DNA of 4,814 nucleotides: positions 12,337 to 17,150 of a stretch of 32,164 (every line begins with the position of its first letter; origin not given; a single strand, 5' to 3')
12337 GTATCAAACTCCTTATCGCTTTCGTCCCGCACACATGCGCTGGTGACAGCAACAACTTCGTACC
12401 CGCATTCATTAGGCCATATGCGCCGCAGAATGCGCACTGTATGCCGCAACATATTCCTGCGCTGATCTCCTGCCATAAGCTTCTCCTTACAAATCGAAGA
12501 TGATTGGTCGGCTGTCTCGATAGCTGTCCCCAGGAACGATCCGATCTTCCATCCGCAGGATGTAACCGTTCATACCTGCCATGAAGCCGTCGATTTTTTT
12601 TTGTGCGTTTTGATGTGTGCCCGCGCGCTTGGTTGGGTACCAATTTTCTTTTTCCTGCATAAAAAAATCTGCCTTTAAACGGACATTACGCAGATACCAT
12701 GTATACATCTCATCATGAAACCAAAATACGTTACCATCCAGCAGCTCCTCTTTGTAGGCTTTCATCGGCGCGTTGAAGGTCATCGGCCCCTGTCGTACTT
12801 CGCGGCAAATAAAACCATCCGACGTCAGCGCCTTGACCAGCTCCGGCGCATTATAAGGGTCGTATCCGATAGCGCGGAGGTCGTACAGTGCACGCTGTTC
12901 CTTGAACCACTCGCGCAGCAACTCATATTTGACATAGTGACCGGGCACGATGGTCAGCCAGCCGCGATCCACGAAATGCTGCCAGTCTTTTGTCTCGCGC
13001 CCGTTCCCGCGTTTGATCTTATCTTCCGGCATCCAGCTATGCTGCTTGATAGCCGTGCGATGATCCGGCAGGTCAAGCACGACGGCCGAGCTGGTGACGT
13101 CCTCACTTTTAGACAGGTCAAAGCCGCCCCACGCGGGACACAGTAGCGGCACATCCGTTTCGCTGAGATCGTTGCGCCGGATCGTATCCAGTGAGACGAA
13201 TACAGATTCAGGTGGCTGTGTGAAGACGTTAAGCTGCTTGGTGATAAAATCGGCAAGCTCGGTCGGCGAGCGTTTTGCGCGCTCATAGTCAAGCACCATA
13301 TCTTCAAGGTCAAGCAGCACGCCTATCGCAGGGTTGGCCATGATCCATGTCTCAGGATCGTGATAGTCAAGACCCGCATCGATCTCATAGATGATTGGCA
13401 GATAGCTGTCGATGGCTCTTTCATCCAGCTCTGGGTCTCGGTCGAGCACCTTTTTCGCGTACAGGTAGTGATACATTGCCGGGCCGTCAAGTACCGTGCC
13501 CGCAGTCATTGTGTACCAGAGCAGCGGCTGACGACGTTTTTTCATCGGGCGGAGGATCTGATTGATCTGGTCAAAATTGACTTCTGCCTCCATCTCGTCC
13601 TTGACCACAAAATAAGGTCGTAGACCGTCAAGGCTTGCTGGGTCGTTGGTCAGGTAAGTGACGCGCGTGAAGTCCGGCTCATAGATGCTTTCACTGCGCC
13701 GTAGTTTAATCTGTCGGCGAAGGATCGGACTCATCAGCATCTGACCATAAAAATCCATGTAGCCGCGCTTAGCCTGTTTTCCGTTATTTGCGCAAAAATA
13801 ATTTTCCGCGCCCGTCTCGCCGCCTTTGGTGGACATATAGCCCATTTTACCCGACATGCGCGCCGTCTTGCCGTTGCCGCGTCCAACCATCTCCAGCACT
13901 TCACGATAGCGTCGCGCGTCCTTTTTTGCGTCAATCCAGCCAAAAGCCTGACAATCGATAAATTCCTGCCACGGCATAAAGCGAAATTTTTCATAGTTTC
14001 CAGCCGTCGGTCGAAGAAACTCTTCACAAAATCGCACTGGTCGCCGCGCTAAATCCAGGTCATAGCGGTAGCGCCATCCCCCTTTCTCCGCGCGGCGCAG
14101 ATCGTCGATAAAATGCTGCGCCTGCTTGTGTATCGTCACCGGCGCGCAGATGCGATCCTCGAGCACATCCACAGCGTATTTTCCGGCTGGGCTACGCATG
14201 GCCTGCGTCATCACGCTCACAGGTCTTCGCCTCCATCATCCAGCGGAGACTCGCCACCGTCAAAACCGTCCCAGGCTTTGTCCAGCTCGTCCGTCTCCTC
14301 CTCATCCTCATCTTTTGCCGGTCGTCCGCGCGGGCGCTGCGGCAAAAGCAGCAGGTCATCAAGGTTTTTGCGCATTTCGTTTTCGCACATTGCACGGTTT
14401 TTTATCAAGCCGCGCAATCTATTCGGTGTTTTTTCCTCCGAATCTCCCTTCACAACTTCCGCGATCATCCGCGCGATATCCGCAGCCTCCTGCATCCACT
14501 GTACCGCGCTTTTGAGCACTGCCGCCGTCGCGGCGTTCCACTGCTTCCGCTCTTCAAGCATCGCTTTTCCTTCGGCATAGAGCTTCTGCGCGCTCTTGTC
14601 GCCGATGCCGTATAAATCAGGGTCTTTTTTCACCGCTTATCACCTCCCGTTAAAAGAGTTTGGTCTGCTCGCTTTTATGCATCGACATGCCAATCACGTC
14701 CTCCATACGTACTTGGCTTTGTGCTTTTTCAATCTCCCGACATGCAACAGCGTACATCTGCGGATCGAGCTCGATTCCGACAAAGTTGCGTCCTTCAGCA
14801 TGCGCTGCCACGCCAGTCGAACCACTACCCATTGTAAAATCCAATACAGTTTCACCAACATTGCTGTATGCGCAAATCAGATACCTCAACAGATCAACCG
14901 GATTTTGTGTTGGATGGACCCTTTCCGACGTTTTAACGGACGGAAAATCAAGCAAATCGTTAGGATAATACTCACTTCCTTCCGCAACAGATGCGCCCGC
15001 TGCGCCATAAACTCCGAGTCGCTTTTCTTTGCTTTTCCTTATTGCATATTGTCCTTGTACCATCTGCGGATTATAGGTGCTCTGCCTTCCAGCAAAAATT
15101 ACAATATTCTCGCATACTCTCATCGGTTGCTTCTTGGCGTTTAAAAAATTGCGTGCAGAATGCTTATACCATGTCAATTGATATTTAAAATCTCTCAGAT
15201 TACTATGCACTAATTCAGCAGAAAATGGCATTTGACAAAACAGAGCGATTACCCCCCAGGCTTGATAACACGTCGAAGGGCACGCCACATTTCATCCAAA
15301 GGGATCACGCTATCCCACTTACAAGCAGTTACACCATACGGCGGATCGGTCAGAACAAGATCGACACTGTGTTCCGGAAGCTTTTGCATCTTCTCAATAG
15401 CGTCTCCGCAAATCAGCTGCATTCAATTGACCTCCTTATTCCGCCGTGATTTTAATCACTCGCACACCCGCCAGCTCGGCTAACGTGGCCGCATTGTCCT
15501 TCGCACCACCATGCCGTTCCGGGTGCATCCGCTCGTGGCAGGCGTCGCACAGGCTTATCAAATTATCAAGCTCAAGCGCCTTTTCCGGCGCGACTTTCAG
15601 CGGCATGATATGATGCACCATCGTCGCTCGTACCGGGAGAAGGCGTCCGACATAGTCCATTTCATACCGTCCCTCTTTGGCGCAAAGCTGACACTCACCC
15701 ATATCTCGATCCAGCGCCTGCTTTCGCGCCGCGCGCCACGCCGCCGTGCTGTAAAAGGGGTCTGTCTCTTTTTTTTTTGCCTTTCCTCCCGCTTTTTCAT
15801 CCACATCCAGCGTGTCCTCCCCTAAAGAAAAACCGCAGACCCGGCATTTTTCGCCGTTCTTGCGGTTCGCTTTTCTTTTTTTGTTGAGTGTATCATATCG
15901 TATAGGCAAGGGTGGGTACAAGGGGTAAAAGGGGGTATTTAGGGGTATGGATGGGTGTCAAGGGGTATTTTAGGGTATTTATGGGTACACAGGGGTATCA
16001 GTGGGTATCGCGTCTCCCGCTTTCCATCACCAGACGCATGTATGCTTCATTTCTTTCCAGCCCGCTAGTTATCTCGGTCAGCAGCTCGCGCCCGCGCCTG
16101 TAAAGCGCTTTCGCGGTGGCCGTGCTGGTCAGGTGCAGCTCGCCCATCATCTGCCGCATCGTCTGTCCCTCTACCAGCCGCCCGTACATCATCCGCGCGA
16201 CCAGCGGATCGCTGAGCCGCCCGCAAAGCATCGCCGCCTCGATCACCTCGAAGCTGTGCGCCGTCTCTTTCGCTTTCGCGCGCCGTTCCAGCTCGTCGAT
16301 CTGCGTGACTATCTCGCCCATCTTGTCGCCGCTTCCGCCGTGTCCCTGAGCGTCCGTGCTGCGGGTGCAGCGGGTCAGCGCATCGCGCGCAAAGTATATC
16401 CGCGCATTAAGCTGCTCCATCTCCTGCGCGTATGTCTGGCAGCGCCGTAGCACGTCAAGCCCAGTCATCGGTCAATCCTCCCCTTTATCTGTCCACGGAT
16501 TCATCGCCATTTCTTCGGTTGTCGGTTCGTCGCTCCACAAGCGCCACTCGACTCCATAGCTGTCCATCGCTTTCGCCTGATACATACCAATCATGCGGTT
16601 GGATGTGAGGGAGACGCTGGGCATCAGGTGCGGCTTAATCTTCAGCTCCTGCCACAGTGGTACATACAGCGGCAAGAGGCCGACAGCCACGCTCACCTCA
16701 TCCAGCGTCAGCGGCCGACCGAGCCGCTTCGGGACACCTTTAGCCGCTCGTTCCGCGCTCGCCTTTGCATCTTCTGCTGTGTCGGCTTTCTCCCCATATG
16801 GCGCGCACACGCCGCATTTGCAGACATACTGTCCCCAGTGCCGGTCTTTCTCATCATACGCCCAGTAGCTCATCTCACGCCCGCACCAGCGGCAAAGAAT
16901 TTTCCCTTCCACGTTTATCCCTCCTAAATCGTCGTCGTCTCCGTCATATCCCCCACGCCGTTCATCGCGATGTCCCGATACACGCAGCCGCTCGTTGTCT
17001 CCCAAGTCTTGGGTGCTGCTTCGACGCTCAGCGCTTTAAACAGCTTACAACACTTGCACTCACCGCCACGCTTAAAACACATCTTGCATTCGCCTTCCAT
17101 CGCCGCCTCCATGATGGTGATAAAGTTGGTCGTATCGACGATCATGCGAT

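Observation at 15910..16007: Ten GGGTA cores phased at exactly 10 bp between the late regulator and the HNH-terminase block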

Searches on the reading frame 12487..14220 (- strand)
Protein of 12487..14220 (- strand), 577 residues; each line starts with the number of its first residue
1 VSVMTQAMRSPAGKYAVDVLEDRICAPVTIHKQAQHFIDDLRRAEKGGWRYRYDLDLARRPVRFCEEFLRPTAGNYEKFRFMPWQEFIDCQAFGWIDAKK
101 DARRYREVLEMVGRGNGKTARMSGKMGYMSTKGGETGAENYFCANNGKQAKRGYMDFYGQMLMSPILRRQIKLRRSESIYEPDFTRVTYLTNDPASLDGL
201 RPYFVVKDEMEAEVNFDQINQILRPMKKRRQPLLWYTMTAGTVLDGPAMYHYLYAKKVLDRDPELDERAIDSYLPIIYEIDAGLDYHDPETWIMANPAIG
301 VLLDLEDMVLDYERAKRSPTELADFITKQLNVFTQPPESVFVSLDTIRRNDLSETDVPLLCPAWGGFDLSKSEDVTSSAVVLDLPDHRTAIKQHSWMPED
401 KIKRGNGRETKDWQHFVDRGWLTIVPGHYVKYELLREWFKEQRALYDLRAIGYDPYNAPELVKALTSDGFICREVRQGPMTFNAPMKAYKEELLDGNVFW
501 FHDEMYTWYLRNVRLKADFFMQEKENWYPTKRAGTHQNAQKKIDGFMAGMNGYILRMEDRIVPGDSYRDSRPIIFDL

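Call 5: search_protein_families(library=pfam, proteins=[window:12487-14220:-], max_evalue=0.01)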
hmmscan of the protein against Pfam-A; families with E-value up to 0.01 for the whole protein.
window:12487-14220:- (577 aa): 2 families
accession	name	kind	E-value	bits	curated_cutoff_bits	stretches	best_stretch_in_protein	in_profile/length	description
PF20441.4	TerL_nuclease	-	2e-23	83.4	24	1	271-520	5-255/286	Terminase large subunit, endonuclease domain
PF03354.21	TerL_ATPase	-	4.1e-15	56.4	23.7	1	83-256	1-177/178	Terminase large subunit, ATPase domain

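Call 6: search_protein_families(library=phrogs, proteins=[window:12487-14220:-], max_evalue=0.001)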
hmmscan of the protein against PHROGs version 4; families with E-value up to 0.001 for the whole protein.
window:12487-14220:- (577 aa): 6 families
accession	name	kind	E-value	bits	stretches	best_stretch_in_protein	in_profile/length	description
phrog_9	-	head and packaging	1.5e-129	435.2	1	14-568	169-675/812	terminase large subunit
phrog_2699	-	head and packaging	4e-62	210.9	1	254-558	4-295/315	terminase large subunit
phrog_4914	-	head and packaging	1.8e-31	110.4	1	9-176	8-176/213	terminase large subunit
phrog_10517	-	head and packaging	5.9e-26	92.3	1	9-170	34-194/207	terminase large subunit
phrog_7331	-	head and packaging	1.3e-10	41.8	1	457-557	2-93/113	terminase large subunit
phrog_37124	-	unknown function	0.00011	23.1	1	368-478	2-125/143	-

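Call 87: search_dna_similar(query=window:12487-14220:-, collection=phages, mode=protein, max_rows=15)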
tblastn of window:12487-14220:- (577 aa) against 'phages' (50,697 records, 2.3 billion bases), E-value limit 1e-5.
Records with a match: 3015; places in all: 3021; records where one place covers at least 80% of the query: 2070.
Best place of each record, by identity: <60% 3015.
By first word of the organism name: Lactococcus 514; Streptococcus 457; Staphylococcus 279; Vibrio 219; Mycobacterium 156; Arthrobacter 153; Enterococcus 146; Paenibacillus 110; Gordonia 97; Streptomyces 76; and 102 more.
By host as written in the record: - 340; Lactococcus lactis 316; Streptococcus thermophilus 130; Mycobacterium smegmatis mc2 155 108; Arthrobacter sp. ATCC 21022 101; Staphylococcus aureus 78; Gordonia terrae 3612 56; Ralstonia solanacearum 49; and 777 more.
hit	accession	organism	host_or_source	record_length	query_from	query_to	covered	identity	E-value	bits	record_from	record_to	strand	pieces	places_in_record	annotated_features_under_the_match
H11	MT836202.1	Bacteriophage sp.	human fecal samples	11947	15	558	94%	38.3%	1e-110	369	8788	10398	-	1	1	record has no annotation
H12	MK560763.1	Virgibacillus phage Mimir87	Virgibacillus halotolerans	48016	15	563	95%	36.5%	6e-99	335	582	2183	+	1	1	terminase large subunit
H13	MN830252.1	Lactobacillus phage JNU_P1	Lactobacillus fermentum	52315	15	575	97%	34.9%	2e-94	322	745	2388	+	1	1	terminase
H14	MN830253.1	Lactobacillus phage JNU_P5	Lactobacillus fermentum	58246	15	575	97%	34.7%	2e-94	322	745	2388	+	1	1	terminase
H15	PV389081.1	Mammaliicoccus phage phi6223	Mammaliicoccus sciuri IVB6223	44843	1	553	96%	34.8%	6e-95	324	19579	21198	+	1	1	terminase large subunit | terminase small subunit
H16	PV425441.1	Mammaliicoccus phage phi6228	Mammaliicoccus sciuri IVB6228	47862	1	553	96%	34.6%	2e-94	322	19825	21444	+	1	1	terminase large subunit | terminase small subunit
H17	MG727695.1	Paenibacillus phage BN12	Paenibacillus larvae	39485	15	563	95%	34.8%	1e-92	317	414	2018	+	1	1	terminase large subunit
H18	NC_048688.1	Paenibacillus phage BN12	Paenibacillus larvae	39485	15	563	95%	34.8%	1e-92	317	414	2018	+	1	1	terminase large subunit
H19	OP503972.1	Paenibacillus phage Bob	Paenibacillus larvae F2B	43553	15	563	95%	34.8%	1e-92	317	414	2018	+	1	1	terminase large subunit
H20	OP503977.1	Paenibacillus phage GIW2016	Paenibacillus larvae 2017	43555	15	563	95%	34.8%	1e-92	317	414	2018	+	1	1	terminase large subunit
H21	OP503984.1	Paenibacillus phage Rosalind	Paenibacillus larvae F1A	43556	15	563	95%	34.8%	1e-92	317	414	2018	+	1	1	terminase large subunit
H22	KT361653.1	Paenibacillus phage Paisley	Paenibacillus larvae NRRL 2605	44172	15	563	95%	34.8%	1e-92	317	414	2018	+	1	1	terminase large subunit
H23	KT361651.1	Paenibacillus phage Harrison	Paenibacillus larvae NRRL 2605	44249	15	563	95%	34.8%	1e-92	317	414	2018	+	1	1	terminase large subunit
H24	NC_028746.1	Paenibacillus phage Harrison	Paenibacillus larvae NRRL 2605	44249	15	563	95%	34.8%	1e-92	317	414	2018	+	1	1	terminase large subunit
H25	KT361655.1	Paenibacillus phage Hayley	Paenibacillus larvae NRRL 2605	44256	15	563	95%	34.8%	1e-92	317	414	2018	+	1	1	terminase large subunit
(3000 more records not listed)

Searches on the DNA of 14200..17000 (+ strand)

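Call 10: search_dna_similar(query=window:14200-17000:+, collection=phages, mode=distant, max_rows=20)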
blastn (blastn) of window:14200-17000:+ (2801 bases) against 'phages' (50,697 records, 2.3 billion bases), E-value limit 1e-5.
Records with a match: 10; places in all: 10; records where one place covers at least 80% of the query: 0.
Best place of each record, by identity: 60-80% 10.
By first word of the organism name: Vibrio 3; Pseudoalteromonas 2; Shewanella 2; Psychrobacter 1; Enterococcus 1; Lactobacillus 1.
By host as written in the record: - 3; Pseudoalteromonas marina 2; Vibrio splendidus F11 1; Vibrio cyclitrophicus 1; Vibrio sp. sp. F13 1; Enterococcus sp. 1; Lactobacillus fermentum 1.
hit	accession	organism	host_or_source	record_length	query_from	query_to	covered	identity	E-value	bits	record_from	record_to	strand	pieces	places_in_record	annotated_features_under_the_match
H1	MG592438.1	Vibrio phage 1.060.A._10N.261.48.B5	Vibrio splendidus F11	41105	605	727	4%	71.2%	3e-6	62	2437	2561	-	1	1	DNA methylase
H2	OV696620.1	Psychrobacter phage D'Alembert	French washed-rind cheese surface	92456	605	718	4%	76.3%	3e-13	85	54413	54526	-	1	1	DNA methylase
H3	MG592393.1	Vibrio phage 1.007.O._10N.261.55.F9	Vibrio cyclitrophicus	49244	605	720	4%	73.3%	6e-9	71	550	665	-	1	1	DNA methylase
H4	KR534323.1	Pseudoalteromonas phage H101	Pseudoalteromonas marina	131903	605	717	4%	75.2%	1e-11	79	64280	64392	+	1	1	adenine-specific methyltransferase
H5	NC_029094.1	Pseudoalteromonas phage H101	Pseudoalteromonas marina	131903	605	717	4%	75.2%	1e-11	79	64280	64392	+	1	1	adenine-specific methyltransferase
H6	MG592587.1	Vibrio phage 1.216.O._10N.222.55.C12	Vibrio sp. sp. F13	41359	605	717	4%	72.6%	3e-7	65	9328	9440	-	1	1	DNA methylase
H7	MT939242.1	Enterococcus phage 9184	Enterococcus sp.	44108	608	717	4%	72.7%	3e-7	64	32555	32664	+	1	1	DNA methylase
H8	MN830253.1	Lactobacillus phage JNU_P5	Lactobacillus fermentum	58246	605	708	4%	73.1%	9e-7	63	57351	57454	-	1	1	site-specific DNA-methyltransferase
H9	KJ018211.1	Shewanella sp. phage 1/40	Baltic Sea ice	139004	622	719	3%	76.5%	5e-10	74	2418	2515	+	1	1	DNA methyltransferase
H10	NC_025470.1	Shewanella sp. phage 1/40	Baltic Sea ice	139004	622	719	3%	76.5%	5e-10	74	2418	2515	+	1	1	DNA methyltransferase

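Call 78: search_rna_families(source=window, start=15600, end=16200, threshold=evalue, max_evalue=1)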
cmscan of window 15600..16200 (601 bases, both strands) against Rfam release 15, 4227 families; matches with E-value up to 1: 0.
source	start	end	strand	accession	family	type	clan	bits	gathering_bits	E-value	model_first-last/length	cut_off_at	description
